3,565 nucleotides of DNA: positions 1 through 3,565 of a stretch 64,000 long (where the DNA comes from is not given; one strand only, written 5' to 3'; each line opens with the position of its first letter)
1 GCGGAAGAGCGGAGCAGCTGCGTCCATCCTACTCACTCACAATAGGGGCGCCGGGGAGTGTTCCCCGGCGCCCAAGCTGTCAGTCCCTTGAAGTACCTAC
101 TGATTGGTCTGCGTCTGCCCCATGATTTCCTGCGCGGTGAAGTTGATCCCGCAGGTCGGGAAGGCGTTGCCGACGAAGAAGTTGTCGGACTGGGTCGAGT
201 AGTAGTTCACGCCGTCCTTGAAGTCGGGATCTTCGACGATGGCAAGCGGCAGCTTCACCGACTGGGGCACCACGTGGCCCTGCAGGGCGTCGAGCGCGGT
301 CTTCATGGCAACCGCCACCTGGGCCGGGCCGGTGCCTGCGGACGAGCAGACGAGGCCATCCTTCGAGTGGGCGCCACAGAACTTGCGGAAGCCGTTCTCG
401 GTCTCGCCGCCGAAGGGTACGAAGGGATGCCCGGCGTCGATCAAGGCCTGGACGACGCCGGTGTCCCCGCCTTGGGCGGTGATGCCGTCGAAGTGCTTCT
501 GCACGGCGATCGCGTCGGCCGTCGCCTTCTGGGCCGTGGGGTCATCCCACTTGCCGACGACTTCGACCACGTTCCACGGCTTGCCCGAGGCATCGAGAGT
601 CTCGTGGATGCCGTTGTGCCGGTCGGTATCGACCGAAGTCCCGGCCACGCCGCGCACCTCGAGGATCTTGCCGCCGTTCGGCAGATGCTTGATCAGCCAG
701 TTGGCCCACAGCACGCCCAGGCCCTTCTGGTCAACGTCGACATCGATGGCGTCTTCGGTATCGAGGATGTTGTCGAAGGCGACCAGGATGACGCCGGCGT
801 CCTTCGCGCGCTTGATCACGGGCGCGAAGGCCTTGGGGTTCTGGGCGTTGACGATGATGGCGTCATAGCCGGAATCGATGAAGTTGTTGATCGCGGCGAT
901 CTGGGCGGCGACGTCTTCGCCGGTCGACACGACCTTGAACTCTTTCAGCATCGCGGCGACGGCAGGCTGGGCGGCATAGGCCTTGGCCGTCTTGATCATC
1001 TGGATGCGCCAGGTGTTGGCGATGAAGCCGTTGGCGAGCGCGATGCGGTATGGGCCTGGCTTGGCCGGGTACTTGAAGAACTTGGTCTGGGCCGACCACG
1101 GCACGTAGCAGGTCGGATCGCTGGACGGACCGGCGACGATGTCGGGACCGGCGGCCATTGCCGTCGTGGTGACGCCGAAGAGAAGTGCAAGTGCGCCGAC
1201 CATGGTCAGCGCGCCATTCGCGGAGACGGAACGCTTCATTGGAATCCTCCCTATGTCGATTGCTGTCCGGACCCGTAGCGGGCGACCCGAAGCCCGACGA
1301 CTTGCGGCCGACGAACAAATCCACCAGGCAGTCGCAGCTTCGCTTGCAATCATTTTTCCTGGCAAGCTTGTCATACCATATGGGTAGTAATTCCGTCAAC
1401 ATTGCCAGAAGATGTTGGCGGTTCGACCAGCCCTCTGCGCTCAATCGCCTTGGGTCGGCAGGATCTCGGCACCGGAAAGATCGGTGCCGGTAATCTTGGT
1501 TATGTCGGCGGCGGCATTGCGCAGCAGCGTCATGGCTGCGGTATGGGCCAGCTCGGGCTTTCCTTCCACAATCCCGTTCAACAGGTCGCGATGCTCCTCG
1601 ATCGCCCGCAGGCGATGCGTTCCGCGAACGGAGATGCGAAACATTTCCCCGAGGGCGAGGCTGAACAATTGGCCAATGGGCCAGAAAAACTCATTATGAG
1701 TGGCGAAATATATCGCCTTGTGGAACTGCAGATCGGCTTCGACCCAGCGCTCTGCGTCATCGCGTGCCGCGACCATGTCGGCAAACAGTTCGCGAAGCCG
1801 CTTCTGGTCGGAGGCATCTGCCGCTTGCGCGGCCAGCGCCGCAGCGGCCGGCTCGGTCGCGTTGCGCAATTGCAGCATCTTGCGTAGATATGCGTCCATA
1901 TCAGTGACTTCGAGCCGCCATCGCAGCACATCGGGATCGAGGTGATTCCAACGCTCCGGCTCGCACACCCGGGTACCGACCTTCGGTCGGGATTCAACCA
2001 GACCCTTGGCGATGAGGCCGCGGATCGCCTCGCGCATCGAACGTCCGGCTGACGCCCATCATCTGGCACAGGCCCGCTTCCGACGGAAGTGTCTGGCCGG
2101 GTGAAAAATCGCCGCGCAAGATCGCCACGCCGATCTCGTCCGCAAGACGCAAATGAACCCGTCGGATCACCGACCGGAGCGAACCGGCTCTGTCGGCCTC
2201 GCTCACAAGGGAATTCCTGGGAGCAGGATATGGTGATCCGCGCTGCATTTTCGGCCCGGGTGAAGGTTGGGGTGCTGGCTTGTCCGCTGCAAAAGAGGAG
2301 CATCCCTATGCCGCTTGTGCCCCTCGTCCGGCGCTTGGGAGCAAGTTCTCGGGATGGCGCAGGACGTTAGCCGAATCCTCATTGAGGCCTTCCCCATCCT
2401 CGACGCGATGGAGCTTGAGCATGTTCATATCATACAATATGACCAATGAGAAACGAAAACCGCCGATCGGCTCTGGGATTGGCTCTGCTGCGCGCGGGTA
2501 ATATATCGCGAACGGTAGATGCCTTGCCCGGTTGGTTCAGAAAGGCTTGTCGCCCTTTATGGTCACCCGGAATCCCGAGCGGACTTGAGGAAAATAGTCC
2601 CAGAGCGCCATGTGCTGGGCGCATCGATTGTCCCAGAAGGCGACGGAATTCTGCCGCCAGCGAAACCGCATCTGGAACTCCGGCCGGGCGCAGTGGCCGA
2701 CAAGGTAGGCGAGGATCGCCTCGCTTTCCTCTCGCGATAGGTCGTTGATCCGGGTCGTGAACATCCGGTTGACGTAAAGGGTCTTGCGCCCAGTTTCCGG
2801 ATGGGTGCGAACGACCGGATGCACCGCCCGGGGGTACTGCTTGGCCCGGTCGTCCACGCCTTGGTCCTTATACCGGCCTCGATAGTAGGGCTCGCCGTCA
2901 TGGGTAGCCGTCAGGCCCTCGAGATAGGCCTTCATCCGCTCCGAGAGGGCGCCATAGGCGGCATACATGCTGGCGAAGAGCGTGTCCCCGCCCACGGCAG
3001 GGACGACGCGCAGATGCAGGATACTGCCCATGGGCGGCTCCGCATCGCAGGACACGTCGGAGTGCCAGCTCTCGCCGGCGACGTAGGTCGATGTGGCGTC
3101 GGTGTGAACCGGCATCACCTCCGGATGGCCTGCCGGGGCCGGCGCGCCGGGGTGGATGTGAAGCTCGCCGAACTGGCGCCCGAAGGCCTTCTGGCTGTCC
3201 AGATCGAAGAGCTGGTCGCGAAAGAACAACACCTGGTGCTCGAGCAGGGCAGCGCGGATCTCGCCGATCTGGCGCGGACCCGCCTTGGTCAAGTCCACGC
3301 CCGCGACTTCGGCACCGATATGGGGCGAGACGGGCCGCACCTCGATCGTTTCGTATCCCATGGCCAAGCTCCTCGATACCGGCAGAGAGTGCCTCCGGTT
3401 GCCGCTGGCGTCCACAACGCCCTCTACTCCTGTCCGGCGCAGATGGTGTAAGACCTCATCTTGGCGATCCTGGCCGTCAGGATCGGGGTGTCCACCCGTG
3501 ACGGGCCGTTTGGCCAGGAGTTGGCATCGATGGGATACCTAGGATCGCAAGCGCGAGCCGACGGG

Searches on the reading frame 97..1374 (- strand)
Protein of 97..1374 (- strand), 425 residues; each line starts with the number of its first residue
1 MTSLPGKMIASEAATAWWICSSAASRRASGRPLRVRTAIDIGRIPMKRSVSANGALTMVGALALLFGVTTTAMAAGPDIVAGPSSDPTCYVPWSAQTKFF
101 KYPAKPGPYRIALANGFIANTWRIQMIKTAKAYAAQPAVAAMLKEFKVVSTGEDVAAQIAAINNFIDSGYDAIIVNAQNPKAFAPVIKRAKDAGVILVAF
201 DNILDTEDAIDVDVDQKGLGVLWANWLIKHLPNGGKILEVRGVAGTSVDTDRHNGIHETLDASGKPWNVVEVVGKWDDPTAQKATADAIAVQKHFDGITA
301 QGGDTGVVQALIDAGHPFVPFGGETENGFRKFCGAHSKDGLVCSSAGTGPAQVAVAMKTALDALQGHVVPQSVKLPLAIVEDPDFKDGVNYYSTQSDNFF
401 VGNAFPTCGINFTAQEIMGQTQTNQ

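Call 47: search_protein_families(library=pfam, proteins=[window:97-1374:-], max_evalue=0.001)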
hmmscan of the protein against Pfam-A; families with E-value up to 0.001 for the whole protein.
window:97-1374:- (425 aa): 1 family
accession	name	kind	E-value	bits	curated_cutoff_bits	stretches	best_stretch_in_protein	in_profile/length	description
PF13407.12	Peripla_BP_4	-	5e-42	144.7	35.1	1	111-366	1-256/258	Periplasmic binding protein domain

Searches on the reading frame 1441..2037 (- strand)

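Call 47: search_protein_families(library=pfam, proteins=[window:1441-2037:-], max_evalue=0.001)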
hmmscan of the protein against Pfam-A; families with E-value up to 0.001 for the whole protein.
window:1441-2037:- (198 aa): 1 family
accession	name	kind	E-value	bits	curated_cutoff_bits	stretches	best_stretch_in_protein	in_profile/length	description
PF07729.17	FCD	-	2e-20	73.9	24.3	1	54-173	2-124/125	FCD domain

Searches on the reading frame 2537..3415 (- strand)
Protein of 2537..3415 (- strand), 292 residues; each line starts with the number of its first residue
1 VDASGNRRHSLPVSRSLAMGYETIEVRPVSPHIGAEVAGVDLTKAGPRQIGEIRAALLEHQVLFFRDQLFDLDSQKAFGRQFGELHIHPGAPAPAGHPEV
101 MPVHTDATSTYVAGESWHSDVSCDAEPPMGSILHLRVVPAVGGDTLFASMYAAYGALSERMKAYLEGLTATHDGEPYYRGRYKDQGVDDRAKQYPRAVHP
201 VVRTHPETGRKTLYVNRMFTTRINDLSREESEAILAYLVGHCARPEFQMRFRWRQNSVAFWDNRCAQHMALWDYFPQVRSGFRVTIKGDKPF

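Call 47: search_protein_families(library=pfam, proteins=[window:2537-3415:-], max_evalue=0.001)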
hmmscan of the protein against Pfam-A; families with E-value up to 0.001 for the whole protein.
window:2537-3415:- (292 aa): 1 family
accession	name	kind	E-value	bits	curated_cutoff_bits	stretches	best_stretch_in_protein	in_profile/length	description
PF02668.22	TauD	-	2.6e-71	241.1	27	1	25-284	1-266/267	Taurine catabolism dioxygenase TauD, TfdA family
